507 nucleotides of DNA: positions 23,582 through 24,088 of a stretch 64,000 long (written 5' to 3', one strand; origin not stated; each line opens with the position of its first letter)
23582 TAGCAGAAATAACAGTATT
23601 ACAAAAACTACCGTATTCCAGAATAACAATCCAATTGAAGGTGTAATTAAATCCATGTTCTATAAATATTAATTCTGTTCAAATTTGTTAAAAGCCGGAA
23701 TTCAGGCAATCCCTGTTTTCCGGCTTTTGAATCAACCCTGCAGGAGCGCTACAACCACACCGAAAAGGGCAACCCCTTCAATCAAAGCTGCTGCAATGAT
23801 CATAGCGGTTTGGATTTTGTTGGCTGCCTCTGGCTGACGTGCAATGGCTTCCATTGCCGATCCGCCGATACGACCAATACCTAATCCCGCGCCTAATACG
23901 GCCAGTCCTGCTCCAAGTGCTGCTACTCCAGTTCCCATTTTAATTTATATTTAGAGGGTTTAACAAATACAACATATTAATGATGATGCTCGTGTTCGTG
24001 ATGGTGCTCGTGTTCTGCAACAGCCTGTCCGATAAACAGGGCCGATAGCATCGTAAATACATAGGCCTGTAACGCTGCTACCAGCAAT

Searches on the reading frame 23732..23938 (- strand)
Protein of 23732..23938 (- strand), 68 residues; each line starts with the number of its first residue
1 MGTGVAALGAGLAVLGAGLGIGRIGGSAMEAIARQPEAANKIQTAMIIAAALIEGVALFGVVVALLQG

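Call 41: find_encoding_contigs(protein=window:23732-23938:-, flank=10000, max_places=10)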
Protein window:23732-23938:- (68 aa): 16 contigs read that carry it; 10 places shown.
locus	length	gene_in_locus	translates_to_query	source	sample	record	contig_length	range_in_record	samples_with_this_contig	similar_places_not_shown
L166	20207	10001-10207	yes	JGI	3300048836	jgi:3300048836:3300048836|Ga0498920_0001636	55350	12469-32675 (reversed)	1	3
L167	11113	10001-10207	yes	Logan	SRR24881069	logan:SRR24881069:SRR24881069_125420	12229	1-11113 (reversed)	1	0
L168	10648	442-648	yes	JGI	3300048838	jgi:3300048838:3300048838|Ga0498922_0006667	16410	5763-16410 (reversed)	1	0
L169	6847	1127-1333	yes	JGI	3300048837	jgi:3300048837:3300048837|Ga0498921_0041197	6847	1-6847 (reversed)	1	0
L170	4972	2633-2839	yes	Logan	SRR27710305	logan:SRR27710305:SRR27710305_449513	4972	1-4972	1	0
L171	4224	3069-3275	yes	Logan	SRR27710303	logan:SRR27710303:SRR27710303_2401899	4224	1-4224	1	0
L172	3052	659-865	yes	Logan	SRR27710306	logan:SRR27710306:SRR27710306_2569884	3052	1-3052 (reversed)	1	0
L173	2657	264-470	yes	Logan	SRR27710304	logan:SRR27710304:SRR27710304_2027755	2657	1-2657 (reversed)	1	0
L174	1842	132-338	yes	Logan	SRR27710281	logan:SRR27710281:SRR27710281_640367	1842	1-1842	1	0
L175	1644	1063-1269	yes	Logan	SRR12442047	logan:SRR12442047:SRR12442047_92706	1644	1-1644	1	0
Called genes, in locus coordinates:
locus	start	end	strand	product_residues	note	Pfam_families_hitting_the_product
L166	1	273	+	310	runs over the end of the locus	PF13480:Acetyltransf_6 (weak)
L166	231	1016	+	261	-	PF23441:SDR, PF00106:adh_short, PF01370:Epimerase, PF08659:KR, PF13460:NAD_binding_10 (weak), PF13561:adh_short_C2, PF16363:GDP_Man_Dehyd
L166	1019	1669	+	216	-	PF14681:UPRTase, PF00156:Pribosyltran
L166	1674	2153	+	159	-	PF06695:Sm_multidrug_ex (weak)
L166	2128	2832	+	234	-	PF00702:Hydrolase, PF13419:HAD_2, PF13242:Hydrolase_like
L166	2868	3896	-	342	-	PF01073:3Beta_HSD, PF01370:Epimerase, PF02719:Polysacc_synt_2, PF04321:RmlD_sub_bind (weak), PF07993:NAD_binding_4, PF08659:KR, PF13460:NAD_binding_10, PF16363:GDP_Man_Dehyd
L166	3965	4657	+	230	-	-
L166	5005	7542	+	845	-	PF00515:TPR_1 (faint), PF07719:TPR_2 (faint), PF13181:TPR_8 (faint), PF13424:TPR_12 (faint), PF13432:TPR_16 (faint)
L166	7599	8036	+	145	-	PF04519:Bactofilin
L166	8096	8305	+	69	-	PF09527:ATPase_gene1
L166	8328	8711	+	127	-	-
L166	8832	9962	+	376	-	PF28541:DUF8433, PF00119:ATP-synt_A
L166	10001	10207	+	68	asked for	PF00137:ATP-synt_C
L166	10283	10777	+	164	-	PF00430:ATP-synt_B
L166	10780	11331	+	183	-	PF00213:OSCP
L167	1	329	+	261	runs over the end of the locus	PF23441:SDR, PF00106:adh_short, PF01370:Epimerase, PF08659:KR, PF13460:NAD_binding_10 (weak), PF13561:adh_short_C2, PF16363:GDP_Man_Dehyd (faint)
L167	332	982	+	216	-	PF14681:UPRTase, PF00156:Pribosyltran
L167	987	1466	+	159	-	PF06695:Sm_multidrug_ex (weak)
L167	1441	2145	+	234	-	PF00702:Hydrolase, PF13419:HAD_2, PF13242:Hydrolase_like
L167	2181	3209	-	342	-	PF01073:3Beta_HSD, PF01370:Epimerase, PF02719:Polysacc_synt_2, PF04321:RmlD_sub_bind (weak), PF07993:NAD_binding_4, PF08659:KR, PF13460:NAD_binding_10, PF16363:GDP_Man_Dehyd, +1 more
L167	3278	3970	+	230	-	PF01569:PAP2 (faint)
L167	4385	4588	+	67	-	-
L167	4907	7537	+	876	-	PF00515:TPR_1 (faint), PF07719:TPR_2 (faint), PF10516:SHNi-TPR (faint), PF13181:TPR_8 (faint), PF13424:TPR_12 (weak)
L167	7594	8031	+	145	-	PF04519:Bactofilin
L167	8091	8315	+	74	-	PF09527:ATPase_gene1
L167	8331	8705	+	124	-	-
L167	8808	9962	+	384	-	-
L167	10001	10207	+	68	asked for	PF00137:ATP-synt_C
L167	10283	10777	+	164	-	PF00430:ATP-synt_B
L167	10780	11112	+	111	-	?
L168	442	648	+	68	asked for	PF00137:ATP-synt_C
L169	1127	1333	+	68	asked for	PF00137:ATP-synt_C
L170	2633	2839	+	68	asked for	PF00137:ATP-synt_C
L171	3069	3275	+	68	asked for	PF00137:ATP-synt_C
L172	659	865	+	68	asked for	PF00137:ATP-synt_C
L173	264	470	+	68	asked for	PF00137:ATP-synt_C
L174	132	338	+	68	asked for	PF00137:ATP-synt_C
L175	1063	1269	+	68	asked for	PF00137:ATP-synt_C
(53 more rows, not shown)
